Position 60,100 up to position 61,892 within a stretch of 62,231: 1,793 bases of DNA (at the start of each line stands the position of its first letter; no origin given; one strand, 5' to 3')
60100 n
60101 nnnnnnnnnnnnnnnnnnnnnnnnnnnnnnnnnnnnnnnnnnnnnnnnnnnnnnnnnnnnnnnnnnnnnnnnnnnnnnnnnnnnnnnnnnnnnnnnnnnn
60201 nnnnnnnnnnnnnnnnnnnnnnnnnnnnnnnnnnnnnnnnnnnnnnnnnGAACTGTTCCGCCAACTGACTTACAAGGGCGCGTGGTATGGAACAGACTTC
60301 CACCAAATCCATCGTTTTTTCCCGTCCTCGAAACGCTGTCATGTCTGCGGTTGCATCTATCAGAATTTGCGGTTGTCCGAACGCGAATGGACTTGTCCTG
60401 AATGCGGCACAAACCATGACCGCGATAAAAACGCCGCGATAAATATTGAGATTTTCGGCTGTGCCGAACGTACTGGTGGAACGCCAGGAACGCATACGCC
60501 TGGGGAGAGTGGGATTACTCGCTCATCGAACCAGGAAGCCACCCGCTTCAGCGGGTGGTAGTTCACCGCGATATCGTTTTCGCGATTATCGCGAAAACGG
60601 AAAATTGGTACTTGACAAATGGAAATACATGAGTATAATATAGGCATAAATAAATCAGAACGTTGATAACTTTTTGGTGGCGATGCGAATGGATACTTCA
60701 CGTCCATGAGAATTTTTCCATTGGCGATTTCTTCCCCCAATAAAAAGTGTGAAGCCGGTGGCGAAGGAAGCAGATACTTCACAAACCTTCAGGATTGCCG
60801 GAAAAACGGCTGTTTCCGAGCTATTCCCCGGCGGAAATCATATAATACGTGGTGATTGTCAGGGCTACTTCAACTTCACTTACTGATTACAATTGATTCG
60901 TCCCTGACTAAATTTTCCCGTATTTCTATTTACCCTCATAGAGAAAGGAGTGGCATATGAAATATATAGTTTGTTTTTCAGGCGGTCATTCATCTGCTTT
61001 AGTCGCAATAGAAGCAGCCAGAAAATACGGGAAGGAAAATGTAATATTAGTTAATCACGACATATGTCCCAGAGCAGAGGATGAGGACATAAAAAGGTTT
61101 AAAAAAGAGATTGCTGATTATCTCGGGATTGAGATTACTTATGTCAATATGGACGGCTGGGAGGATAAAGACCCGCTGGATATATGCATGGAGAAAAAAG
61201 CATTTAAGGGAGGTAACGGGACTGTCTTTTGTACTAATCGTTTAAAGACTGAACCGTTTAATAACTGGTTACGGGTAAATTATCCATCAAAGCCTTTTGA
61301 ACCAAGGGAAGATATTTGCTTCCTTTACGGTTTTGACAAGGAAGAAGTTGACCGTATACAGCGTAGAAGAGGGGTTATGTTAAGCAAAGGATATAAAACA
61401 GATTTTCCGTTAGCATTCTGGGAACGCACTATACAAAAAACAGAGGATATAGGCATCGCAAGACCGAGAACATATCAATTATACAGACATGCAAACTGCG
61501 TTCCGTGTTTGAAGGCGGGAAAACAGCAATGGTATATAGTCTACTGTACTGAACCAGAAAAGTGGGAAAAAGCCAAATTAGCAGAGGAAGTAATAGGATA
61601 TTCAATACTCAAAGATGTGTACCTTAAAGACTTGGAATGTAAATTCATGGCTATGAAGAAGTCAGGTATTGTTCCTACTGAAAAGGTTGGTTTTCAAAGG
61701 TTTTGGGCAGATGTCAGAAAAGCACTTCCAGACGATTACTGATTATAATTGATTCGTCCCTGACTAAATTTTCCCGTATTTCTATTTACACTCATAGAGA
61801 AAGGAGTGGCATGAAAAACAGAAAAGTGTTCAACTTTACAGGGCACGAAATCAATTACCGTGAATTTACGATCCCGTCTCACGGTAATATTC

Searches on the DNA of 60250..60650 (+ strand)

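Call 22: search_rna_families(source=window, start=60250, end=60650, threshold=evalue, max_evalue=10, show_alignments=2)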
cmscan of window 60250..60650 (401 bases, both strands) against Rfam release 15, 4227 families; matches with E-value up to 10: 3.
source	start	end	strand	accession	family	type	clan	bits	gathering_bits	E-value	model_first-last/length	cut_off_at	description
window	60476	60561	+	RF02144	rsmX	Gene;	CL00106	16.9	56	0.6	1-114/114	no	rsmX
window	60445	60518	-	RF02493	Gl_U4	Gene; snRNA; splicing;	-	16.2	100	1.2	1-95/95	no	Giardia U4 spliceosomal RNA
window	60498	60566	-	RF02351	psRNA14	Gene; sRNA;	-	15.5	60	7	1-84/84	no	Proteobacteria sRNA psRNA14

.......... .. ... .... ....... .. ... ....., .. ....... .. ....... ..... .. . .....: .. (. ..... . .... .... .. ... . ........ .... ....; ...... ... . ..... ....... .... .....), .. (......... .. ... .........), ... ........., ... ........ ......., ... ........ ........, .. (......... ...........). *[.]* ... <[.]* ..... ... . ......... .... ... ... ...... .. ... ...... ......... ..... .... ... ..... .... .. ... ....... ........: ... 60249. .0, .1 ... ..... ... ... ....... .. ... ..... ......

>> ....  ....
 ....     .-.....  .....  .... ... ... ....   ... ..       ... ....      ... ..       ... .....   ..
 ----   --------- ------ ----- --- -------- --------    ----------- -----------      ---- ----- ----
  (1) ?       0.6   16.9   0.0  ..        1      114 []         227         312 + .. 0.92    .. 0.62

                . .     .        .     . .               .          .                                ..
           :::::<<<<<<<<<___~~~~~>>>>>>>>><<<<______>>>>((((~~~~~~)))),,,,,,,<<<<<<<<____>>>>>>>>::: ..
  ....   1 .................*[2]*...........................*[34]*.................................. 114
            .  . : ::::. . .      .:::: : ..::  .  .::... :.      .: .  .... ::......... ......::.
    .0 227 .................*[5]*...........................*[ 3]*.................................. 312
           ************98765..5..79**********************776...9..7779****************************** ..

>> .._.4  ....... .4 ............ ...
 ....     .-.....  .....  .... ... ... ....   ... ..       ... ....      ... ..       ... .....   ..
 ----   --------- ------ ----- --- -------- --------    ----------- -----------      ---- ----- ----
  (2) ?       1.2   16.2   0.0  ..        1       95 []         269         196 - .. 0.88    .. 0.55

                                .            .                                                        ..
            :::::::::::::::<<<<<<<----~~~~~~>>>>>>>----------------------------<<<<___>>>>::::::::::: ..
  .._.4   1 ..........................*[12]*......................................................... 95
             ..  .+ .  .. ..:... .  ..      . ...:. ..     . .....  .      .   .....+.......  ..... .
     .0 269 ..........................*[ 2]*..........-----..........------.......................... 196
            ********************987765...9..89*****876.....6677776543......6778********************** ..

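Call 27: build_rna_model(alignment_id=A2, structure=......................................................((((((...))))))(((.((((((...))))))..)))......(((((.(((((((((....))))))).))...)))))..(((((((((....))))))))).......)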
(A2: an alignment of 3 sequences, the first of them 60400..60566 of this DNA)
Model R1 built from alignment A2 (3 sequences, 167 columns); structure: as given.
model positions 167; base pairs 38; branch points 3; effective number of sequences 0.81; information 0.589 bits per position. Calibrated on 0.2 Mb of random sequence (short: E-values are rough).
structure used (alignment columns):
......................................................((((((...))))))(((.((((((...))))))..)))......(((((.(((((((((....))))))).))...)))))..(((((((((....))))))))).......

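Call 28: search_with_rna_model(model_id=R1, sources=[window, L002, L003, L004, L005, L006, L007, L008, L009, L010, L011, L012, L013, L014, L015, L016, L017, L018, L019, L020, L021, L022, L023, L024, L025, L026, L027, L028, L029, L030, L031, L032, L033, L034, L035, L036, L037, L038, L039, L040, L041, L042, L043, L044, L045, L046, L047, L048, L049, L050, L051, L052, L053, L054, L055, L056, L057, L058, L059, L060, L061, L062, L063, L064, L065, L066, L067, L068, L069, L070, L071, L072, L073, L074, L075, L076, L077, L078, L079, L080, L081], max_evalue=1, make_alignment=true)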
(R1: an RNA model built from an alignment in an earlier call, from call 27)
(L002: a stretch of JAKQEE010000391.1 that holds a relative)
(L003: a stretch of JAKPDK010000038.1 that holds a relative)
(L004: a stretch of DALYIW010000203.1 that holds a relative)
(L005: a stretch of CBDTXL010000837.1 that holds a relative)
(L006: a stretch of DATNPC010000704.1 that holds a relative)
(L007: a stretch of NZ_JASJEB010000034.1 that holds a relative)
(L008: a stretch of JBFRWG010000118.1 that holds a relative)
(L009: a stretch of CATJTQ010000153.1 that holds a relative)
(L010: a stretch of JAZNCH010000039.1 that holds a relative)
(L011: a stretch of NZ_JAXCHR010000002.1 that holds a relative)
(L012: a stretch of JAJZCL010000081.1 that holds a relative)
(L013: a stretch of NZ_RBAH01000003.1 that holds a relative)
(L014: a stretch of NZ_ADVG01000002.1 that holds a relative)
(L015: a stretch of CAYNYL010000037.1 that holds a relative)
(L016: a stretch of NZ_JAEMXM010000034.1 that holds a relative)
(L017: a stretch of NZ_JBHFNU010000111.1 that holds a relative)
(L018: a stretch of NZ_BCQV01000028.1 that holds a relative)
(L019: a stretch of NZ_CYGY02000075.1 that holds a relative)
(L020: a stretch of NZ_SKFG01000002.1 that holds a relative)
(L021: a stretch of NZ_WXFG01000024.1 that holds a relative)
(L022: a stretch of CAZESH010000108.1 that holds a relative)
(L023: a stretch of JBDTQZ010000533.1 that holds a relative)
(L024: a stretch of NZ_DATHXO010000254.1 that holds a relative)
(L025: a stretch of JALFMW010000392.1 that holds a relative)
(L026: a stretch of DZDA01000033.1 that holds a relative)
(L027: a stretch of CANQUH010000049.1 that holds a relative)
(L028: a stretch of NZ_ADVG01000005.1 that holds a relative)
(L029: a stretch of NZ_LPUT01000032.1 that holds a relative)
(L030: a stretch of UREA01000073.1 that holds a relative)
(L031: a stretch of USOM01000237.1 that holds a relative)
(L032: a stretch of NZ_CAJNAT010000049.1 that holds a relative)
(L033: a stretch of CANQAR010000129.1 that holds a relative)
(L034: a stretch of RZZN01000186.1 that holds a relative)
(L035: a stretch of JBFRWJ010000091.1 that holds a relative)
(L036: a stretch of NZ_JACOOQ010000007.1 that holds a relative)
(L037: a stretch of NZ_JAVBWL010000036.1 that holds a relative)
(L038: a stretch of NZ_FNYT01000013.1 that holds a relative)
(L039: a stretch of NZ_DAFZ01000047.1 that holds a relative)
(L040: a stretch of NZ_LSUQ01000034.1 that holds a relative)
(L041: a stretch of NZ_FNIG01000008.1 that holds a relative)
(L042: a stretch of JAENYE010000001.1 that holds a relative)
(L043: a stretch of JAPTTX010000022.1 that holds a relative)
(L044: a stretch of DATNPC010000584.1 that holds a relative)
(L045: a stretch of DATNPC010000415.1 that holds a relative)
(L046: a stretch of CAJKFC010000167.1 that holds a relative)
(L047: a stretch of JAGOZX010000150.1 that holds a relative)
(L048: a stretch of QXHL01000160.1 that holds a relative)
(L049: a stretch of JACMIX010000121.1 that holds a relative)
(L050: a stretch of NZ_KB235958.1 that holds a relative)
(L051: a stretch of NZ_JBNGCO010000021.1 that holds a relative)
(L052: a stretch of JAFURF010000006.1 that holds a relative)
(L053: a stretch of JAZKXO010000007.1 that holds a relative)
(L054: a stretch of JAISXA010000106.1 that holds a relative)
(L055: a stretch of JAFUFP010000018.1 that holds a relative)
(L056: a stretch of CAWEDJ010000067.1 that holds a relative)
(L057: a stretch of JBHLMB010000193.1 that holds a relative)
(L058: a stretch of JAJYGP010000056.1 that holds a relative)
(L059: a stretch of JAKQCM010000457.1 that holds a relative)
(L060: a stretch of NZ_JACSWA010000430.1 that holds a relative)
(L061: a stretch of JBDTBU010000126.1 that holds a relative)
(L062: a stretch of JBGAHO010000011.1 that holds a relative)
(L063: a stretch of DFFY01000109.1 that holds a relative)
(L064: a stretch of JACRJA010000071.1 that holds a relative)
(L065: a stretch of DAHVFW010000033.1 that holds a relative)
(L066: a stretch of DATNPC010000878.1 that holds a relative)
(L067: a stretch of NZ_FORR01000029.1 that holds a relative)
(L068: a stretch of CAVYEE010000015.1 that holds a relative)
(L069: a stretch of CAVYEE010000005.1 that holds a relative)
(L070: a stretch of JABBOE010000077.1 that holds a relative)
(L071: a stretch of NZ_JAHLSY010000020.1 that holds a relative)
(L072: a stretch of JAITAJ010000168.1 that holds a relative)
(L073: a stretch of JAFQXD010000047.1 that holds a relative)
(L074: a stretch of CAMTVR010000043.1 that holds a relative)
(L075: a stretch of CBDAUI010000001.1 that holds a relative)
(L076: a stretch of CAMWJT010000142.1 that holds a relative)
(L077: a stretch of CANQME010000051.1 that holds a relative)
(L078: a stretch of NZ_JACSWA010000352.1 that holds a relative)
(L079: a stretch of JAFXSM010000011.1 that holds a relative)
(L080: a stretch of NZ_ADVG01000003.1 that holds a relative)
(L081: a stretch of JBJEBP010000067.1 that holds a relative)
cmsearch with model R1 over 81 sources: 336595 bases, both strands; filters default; matches with E-value up to 1: 87.
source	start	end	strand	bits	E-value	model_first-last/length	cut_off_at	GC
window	60400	60566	+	216.2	1.9e-56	1-167/167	no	0.55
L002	1382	1548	+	213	1.4e-55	1-167/167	no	0.53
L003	746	912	+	211.6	3.5e-55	1-167/167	no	0.59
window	25640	25795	-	163.1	4.7e-42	1-167/167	no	0.49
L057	2563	2774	+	62.5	8.9e-15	1-167/167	no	0.47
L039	2524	2681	+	58.3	1.2e-13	1-167/167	no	0.61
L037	2524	2683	+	57.4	2.2e-13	1-167/167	no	0.61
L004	2506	2697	+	55.5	7e-13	1-167/167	no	0.5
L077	435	637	+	54.7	1.2e-12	1-167/167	no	0.57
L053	2530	2732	+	53.8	2.1e-12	1-167/167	no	0.54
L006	2506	2698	+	46.5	2e-10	1-167/167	no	0.51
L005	1951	2135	+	44.7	6.2e-10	1-167/167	no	0.55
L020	2512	2681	+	43.6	1.2e-09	1-167/167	no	0.42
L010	2524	2714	+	43.2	1.5e-09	1-167/167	no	0.46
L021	2524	2699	+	42.9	1.8e-09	1-167/167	no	0.46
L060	2323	2528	+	42.6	2.2e-09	1-167/167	no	0.5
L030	1754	1927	+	42.6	2.2e-09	1-167/167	no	0.34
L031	1533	1706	+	42.6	2.2e-09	1-167/167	no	0.34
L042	2590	2747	+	42.5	2.3e-09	1-167/167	no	0.64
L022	2554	2737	+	40.8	7e-09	1-167/167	no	0.47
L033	2533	2734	+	40.4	8.8e-09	1-167/167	no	0.56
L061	718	887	+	39.6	1.5e-08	1-167/167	no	0.59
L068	1512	1664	+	39.2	1.9e-08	1-167/167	no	0.54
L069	2518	2670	+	39.2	1.9e-08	1-167/167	no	0.54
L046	1295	1467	+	38.9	2.2e-08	1-167/167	no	0.51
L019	2527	2696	+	38.7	2.5e-08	1-167/167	no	0.56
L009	2506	2670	+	38.5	2.9e-08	1-167/167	no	0.41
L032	2527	2696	+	38.3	3.4e-08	1-167/167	no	0.56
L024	1790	1961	+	38.2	3.4e-08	1-167/167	no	0.42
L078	434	637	+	38.2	3.6e-08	1-167/167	no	0.5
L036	2509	2682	+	37.5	5.5e-08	1-167/167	no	0.33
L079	2620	2811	+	35.7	1.7e-07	1-167/167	no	0.45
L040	1220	1389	+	33.8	5.5e-07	1-167/167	no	0.53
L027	2527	2728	+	33.6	6e-07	1-167/167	no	0.58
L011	2527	2688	+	32.8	1e-06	1-167/167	no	0.55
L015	1129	1296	+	32.3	1.4e-06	1-167/167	no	0.59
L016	2509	2699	+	31.9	1.8e-06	1-167/167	no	0.54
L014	2527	2693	+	31.9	1.8e-06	1-167/167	no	0.52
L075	2509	2680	+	31.5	2.3e-06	1-167/167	no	0.51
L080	2498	2664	+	31.4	2.5e-06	1-167/167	no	0.51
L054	1698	1869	+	31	3.2e-06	1-167/167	no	0.59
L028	2515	2681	+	30.2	5.3e-06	1-167/167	no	0.53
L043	2527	2577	+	29.3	9e-06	1-167/167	no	0.63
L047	693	873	+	29.2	9.6e-06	1-167/167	no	0.44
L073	2524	2711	+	29.1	1e-05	1-167/167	no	0.46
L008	2500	2688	+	28.6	1.4e-05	1-167/167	no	0.47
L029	2524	2699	+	28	2e-05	1-167/167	no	0.44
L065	1161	1231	+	27.6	2.6e-05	1-167/167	no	0.51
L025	2539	2689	+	27.1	3.5e-05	1-167/167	no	0.28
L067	2297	2459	+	27.1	3.6e-05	1-167/167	no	0.48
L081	706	862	+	25.8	8.3e-05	1-167/167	no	0.59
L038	2521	2738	+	25.6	9.3e-05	1-167/167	no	0.53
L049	2515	2684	+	25.2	0.00012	1-167/167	no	0.58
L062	2566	2773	+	25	0.00013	1-167/167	no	0.62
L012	2521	2690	+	24.6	0.00017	1-167/167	no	0.55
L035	2539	2591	+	24.6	0.00018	1-167/167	no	0.49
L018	2509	2705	+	24.2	0.00022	1-167/167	no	0.57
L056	2519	2707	+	23.6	0.00032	1-167/167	no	0.47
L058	1035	1212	+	23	0.00047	1-167/167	no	0.55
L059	1554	1747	+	22.9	0.00048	1-167/167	no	0.61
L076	688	762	+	22.8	0.00052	1-167/167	no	0.45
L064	2608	2658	+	22.3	0.00073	1-167/167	no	0.65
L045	2518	2720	+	22.2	0.00079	1-167/167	no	0.5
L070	2530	2600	+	22.1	0.00081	1-167/167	no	0.51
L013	2509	2691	+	22.1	0.00083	1-167/167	no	0.55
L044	2518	2568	+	21.8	0.00099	1-167/167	no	0.51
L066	481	531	+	20.8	0.0019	1-167/167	no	0.47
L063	2566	2643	+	20.2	0.0026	1-167/167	no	0.5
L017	2518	2726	+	19.7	0.0036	1-167/167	no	0.44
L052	2539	2606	+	19.6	0.0039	1-167/167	no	0.56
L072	1644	1705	+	18.5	0.0075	1-167/167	no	0.61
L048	955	998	+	17.8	0.012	1-44/167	3'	0.55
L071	1211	1366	+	17.2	0.017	1-167/167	no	0.64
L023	2527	2577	+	17.1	0.018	1-167/167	no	0.61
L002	131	296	+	16.8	0.023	1-167/167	no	0.47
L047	2545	2769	+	16.5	0.027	1-167/167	no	0.34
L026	2527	2577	+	16.2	0.032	1-167/167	no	0.59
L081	1726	1774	+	15.7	0.045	1-167/167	no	0.55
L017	2135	2217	+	14.3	0.11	1-167/167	no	0.37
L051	2551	2613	+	13.6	0.16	1-167/167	no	0.6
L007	2500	2558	+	13.2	0.21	1-167/167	no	0.37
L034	2521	2573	+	12.9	0.25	1-167/167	no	0.6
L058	2084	2118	+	12.7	0.28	1-167/167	no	0.54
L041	2524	2722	+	12.7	0.28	1-167/167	no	0.49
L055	2569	2631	+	11.6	0.56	1-167/167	no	0.6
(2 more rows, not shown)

Alignment A3: 87 matches aligned to the model, 429 columns, each read 5' to 3' on its own strand. Consensus structure (alignment columns), stored with it:
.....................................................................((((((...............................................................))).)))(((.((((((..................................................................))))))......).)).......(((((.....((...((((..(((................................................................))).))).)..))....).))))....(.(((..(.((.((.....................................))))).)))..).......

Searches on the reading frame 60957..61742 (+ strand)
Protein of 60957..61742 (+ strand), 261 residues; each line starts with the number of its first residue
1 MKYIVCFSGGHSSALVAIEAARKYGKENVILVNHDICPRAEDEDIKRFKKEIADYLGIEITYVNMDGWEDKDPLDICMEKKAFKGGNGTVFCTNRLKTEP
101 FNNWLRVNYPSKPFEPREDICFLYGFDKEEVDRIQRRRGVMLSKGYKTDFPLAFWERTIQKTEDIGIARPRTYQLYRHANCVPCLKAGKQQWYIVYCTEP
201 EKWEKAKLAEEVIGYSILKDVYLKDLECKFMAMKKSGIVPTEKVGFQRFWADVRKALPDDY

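Call 8: search_protein_families(library=pfam, proteins=[window:60957-61742:+], max_evalue=0.01)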
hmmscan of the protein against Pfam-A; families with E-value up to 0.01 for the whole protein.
window:60957-61742:+ (261 aa): 0 families

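Call 39: search_protein_families(library=phrogs, proteins=[window:60957-61742:+], max_evalue=0.001)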
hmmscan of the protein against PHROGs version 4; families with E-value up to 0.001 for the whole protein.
window:60957-61742:+ (261 aa): 1 family
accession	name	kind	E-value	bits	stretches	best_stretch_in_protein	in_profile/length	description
phrog_424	-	moron, auxiliary metabolic gene and host takeover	1.4e-28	101.1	1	1-221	161-376/460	phosphoadenosine phosphosulfate reductase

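Call 45: find_related_loci(query=window:60957-61742:+, collection=viral_contigs, flank=3000)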
Query window:60957-61742:+ (261 aa) in viral_contigs; peptide patterns used: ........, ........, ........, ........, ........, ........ (x = any residue, [..] = any of these).
14 stretches matched a pattern; 12 encode a relative of the query (tblastn E <= 1e-3); 12 distinct loci.
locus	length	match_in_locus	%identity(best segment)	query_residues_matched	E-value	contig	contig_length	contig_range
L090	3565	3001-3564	100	1-188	7e-130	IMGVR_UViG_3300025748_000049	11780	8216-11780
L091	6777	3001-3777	66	1-259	3e-119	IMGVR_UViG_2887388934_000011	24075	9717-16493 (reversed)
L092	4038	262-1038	66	1-259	2e-119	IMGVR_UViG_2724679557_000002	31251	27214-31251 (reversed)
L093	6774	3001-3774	66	1-258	4e-118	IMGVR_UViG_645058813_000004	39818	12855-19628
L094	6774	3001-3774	66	1-258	1e-117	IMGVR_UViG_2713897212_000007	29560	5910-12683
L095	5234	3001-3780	67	1-260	1e-116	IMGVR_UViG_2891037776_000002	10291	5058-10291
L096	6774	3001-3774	66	1-258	3e-114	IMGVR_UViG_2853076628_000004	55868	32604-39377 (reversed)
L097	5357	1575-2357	61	1-260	3e-111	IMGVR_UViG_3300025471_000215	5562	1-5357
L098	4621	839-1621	60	1-260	3e-109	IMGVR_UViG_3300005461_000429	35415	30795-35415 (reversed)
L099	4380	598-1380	60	1-260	3e-109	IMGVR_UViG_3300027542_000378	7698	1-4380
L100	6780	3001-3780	52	1-260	7e-92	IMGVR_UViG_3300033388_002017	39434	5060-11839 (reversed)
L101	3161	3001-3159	100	1-53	6e-30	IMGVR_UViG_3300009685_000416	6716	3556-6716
